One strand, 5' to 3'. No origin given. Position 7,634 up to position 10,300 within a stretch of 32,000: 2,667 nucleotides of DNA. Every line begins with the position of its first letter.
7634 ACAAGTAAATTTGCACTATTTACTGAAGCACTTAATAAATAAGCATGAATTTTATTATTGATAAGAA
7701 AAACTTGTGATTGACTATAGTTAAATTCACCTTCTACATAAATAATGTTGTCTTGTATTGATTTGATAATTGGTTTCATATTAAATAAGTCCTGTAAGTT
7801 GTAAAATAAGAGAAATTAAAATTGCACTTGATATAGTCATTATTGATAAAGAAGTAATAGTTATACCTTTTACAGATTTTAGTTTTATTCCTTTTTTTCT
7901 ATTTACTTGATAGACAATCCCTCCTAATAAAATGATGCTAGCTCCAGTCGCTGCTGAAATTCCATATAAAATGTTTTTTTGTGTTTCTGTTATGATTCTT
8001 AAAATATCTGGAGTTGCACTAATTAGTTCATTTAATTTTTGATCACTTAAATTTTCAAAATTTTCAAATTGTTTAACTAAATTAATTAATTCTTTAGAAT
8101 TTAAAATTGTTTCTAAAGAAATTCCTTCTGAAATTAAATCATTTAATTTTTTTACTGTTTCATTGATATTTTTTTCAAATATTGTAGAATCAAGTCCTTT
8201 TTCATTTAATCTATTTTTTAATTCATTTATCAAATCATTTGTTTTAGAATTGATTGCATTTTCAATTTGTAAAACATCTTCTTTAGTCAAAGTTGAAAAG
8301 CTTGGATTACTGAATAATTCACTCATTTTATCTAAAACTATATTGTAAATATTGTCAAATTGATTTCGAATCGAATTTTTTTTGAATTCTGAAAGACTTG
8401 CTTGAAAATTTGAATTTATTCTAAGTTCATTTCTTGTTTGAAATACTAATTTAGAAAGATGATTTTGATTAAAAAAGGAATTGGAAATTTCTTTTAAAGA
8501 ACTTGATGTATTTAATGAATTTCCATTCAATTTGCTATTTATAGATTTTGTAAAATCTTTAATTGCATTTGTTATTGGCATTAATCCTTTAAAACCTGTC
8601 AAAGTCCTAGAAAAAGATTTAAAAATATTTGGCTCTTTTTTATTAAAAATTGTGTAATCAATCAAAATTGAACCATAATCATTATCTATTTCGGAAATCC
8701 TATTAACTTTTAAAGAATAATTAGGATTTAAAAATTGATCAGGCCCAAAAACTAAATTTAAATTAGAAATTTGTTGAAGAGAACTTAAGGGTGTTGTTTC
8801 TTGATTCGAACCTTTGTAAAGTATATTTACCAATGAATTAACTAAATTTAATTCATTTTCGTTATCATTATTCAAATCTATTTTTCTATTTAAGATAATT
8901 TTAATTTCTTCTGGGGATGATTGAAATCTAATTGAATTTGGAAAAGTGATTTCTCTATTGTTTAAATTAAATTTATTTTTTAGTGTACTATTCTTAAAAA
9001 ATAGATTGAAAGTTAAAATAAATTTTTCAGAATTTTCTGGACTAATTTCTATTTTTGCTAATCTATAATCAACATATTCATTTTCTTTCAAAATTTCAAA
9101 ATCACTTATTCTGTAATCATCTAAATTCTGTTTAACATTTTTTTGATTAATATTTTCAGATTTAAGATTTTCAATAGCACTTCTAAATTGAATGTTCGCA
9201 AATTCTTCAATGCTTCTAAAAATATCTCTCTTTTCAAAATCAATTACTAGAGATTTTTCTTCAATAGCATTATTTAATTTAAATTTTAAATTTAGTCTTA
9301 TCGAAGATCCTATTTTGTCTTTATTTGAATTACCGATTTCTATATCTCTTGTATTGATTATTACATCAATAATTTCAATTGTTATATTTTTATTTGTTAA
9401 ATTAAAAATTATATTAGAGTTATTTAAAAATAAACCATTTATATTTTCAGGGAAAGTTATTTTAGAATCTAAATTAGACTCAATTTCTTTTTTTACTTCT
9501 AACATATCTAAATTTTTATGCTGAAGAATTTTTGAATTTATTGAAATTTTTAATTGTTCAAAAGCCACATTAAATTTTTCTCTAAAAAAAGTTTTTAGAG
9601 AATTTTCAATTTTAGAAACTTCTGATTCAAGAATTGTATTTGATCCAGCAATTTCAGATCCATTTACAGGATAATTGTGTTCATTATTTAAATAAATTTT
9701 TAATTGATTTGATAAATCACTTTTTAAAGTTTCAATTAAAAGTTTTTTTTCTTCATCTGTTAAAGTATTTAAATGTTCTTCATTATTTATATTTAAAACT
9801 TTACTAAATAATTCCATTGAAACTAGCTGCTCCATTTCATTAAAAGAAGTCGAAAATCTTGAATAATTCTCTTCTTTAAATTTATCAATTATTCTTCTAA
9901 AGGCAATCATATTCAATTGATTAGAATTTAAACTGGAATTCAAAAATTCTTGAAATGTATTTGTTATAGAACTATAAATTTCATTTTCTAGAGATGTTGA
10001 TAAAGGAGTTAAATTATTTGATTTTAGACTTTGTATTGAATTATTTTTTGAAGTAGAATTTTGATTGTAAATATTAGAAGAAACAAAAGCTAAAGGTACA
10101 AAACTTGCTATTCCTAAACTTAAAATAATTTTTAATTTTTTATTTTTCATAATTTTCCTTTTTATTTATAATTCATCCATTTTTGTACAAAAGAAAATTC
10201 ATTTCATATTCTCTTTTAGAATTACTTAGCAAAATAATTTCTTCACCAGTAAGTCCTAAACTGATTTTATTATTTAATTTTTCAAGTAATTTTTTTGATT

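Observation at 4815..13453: Seven-gene F1-like 'X0' ATPase cluster, a second non-canonical rotary-type ATPase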

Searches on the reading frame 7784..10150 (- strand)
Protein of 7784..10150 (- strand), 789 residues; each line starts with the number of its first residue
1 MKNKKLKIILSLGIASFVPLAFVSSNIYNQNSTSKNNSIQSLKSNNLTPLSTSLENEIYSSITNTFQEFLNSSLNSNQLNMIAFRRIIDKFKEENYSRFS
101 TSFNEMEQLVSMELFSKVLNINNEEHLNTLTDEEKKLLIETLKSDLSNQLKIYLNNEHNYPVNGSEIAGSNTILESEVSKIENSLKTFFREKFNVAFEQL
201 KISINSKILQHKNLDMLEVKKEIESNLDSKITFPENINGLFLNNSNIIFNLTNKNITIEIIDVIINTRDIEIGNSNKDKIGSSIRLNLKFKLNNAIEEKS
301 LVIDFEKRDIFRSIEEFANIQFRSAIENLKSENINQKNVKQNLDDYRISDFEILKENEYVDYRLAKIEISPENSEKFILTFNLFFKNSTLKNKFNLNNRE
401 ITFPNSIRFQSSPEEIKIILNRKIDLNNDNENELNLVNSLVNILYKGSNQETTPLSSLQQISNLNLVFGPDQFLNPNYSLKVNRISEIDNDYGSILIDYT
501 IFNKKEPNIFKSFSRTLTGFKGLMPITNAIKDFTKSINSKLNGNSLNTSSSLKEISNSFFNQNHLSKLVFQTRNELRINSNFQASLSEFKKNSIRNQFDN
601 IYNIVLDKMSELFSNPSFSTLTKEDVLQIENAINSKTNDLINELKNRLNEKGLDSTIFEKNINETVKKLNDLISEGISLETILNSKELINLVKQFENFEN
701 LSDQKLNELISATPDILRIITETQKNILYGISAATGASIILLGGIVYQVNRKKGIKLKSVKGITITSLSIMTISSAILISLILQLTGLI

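Call 5: search_protein_families(library=pfam, max_evalue=0.01, proteins=[window:7784-10150:-])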
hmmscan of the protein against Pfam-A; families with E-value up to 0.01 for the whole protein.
seq(789 aa): 0 families

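Call 6: search_protein_families(library=ncbifam, max_evalue=0.01, proteins=[window:7784-10150:-])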
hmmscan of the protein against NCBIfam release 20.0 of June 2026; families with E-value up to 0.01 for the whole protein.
seq(789 aa): 0 families

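Call 16: search_protein_families(library=ncbifam, max_evalue=10, proteins=[window:7784-10150:-])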
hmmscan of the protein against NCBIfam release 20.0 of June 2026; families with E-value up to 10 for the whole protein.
seq(789 aa): 1 family
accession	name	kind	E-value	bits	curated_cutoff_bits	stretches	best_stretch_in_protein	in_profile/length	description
NF045559.1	sacti_RiPP_CxC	equivalog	0.47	10.9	75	1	102-150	2-49/87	StsA-related sactipeptide RiPP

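Call 23: find_homologous_proteins(query=window:7784-10150:-, max_evalue=0.01)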
Query seq(789 aa) (789 aa): 1 proteins with E <= 0.01 among 8000 candidates.
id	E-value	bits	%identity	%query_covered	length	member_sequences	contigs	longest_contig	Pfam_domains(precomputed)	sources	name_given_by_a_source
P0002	0.0e+0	1599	100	100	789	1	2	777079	-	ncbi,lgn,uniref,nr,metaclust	ncbi:hypothetical protein [[Mycoplasma] mobile]|uniref:Expressed protein n=1 Tax=Mycoplasma mobile (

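Call 53: search_protein_representatives(protein=window:7784-10150:-)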
Query: 789 residues. Proteins with E-value up to 0.001 (for the whole library): 1; up to 1e-10: 1; up to 1e-30: 1. The best 1 are listed.
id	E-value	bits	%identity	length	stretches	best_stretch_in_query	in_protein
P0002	0.0e+00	1598.8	100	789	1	1-789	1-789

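Call 61: search_solved_structures(query=A3, max_evalue=1)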
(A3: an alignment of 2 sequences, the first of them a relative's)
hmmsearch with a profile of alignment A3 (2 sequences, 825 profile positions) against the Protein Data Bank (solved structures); distinct sequences matched with E-value up to 1: 0.
